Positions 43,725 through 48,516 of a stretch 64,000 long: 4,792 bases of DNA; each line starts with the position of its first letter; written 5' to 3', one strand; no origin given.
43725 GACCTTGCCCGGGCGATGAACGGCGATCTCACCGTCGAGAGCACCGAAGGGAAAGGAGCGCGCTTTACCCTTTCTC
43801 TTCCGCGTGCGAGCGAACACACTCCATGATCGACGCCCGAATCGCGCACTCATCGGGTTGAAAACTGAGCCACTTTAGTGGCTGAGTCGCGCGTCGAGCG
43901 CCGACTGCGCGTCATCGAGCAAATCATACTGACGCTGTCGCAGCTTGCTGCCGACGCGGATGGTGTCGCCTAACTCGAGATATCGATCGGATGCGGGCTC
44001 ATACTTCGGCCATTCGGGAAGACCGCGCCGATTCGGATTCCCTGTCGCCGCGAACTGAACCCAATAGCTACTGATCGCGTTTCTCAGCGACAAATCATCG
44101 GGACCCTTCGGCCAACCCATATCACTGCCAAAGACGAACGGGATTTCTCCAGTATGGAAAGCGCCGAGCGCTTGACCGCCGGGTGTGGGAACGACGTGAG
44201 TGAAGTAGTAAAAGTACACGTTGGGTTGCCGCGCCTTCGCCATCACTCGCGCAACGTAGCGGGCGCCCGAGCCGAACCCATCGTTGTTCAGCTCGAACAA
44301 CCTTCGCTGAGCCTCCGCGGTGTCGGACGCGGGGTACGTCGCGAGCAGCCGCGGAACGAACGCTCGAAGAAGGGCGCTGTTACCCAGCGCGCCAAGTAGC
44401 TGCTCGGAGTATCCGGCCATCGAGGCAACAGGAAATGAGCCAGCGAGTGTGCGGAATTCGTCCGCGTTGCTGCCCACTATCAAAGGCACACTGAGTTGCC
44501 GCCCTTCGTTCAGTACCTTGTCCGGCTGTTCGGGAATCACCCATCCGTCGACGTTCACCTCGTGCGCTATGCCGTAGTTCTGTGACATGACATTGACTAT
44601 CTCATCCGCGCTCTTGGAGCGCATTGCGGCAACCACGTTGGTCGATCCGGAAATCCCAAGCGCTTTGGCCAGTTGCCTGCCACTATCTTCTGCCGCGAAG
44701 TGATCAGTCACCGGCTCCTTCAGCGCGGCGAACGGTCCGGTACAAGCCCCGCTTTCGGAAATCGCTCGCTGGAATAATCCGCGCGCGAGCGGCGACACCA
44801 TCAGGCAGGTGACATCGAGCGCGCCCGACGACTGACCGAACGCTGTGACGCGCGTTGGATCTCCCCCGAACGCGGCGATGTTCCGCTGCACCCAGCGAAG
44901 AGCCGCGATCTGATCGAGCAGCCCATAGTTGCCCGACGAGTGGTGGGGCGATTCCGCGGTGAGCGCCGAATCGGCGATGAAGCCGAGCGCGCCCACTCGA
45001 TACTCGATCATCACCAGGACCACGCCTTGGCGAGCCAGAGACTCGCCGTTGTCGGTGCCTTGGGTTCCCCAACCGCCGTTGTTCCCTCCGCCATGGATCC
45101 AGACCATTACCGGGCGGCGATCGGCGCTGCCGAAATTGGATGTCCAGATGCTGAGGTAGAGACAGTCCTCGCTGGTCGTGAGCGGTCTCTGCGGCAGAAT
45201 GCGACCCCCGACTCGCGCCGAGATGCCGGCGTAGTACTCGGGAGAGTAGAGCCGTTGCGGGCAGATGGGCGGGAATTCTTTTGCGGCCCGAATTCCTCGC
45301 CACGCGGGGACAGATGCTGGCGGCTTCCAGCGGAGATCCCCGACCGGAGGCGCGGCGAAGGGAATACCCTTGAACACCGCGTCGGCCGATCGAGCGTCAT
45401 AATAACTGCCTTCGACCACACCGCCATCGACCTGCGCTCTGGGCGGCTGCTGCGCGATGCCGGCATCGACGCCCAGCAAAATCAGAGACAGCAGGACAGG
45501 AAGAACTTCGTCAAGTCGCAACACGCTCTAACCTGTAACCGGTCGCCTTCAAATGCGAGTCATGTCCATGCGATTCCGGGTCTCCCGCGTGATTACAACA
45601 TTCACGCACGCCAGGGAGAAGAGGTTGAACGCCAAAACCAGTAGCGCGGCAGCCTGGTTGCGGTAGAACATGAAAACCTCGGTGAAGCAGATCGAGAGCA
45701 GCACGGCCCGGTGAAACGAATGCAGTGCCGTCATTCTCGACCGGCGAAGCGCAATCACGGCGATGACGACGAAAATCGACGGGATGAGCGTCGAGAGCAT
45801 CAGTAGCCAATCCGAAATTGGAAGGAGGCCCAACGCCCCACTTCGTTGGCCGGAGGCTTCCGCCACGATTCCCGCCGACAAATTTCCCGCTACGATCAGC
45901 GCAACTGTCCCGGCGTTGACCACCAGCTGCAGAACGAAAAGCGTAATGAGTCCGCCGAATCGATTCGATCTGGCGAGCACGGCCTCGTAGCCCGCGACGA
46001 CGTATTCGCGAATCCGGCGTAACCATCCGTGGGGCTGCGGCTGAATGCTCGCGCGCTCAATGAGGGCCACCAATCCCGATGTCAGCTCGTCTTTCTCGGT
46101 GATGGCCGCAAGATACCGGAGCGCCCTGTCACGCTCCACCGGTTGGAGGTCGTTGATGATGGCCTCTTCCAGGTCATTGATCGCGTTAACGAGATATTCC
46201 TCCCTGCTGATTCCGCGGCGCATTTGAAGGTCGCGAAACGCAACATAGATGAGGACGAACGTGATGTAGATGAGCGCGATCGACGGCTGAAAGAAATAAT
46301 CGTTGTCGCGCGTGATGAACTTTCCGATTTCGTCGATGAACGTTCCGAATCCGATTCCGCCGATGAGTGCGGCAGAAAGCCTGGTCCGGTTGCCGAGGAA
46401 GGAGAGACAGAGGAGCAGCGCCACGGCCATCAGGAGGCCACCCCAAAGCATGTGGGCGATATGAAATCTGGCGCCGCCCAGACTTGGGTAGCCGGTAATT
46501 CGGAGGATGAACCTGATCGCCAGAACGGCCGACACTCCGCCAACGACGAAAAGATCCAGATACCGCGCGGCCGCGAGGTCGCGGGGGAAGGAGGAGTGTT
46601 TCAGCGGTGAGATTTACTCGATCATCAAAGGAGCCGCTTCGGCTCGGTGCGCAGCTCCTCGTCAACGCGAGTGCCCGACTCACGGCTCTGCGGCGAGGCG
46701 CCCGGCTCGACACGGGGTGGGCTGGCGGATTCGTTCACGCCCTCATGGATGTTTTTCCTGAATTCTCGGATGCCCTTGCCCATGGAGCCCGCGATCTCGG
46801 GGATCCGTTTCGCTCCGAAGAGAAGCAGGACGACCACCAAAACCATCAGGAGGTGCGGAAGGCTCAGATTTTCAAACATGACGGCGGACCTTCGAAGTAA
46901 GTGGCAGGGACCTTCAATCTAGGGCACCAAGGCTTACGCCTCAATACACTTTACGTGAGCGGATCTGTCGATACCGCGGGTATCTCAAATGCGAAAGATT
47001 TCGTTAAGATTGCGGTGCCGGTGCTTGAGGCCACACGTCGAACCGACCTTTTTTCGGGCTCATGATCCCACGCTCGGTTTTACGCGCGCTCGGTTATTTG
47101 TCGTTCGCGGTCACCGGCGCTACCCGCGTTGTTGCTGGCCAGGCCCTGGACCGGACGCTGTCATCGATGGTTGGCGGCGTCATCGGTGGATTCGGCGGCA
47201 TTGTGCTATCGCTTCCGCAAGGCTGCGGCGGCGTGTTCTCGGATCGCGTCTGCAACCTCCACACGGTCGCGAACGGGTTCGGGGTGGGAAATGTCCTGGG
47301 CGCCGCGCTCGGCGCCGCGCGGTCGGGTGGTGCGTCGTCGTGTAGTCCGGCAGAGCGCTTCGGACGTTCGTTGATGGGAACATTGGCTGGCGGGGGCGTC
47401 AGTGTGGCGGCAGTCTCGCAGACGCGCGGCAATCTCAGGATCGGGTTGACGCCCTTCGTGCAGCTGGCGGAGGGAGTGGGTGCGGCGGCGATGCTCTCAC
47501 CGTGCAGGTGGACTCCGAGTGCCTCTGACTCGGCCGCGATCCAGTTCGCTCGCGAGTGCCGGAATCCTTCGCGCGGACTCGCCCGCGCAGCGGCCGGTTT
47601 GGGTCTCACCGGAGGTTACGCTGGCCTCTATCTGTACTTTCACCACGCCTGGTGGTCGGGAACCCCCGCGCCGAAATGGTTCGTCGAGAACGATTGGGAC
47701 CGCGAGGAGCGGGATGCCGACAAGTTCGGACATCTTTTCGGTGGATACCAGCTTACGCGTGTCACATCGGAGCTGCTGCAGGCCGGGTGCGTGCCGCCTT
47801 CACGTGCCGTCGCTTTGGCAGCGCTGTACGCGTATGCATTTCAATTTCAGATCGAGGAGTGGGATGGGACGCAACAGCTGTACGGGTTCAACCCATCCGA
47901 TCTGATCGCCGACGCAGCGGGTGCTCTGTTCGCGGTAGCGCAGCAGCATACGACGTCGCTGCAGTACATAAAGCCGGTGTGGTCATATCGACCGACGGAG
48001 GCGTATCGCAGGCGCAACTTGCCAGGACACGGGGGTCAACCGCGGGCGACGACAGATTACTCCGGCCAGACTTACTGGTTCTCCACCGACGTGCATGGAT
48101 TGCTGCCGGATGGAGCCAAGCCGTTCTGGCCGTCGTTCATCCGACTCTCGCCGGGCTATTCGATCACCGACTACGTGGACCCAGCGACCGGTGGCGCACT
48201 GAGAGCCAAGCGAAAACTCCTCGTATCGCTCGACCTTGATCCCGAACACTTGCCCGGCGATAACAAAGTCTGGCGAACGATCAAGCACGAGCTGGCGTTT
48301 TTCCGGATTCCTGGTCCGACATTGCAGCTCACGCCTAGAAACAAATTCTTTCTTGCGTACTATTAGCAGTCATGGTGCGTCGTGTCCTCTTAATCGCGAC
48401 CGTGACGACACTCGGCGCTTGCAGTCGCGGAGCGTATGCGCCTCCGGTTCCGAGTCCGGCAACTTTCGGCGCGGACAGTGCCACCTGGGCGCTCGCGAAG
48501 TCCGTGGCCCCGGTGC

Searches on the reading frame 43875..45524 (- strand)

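Call 66: search_protein_families(library=pfam, proteins=[window:43875-45524:-], max_evalue=0.00001)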
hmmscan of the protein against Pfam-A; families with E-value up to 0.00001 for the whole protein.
window:43875-45524:- (549 aa): 2 families
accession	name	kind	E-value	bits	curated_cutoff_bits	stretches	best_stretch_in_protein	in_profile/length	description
PF00135.34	COesterase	-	6e-111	372.3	27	1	28-535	3-514/515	Carboxylesterase family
PF20434.5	BD-FAE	-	2e-07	31.2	26.8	1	135-235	11-100/215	BD-FAE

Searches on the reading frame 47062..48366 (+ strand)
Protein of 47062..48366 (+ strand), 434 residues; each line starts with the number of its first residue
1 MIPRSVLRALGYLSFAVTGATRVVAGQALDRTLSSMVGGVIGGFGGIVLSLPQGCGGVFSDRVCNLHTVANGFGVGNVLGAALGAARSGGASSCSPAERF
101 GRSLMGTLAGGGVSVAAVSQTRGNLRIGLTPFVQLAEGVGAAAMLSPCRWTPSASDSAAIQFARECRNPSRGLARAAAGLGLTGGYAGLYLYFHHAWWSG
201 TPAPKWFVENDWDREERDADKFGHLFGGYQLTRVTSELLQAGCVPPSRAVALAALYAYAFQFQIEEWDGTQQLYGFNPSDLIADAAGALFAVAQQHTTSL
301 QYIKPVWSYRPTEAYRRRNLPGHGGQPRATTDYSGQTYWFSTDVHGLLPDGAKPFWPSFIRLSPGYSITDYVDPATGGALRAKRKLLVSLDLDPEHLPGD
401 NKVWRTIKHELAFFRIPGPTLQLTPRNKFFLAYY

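Call 66: search_protein_families(library=pfam, proteins=[window:47062-48366:+], max_evalue=0.00001)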
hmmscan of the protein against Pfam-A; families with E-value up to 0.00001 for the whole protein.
window:47062-48366:+ (434 aa): 1 family
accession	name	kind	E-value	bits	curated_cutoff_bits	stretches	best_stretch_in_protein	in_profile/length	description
PF10043.14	DUF2279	-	3.5e-11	44.1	28.6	1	214-292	9-87/91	Predicted periplasmic lipoprotein (DUF2279)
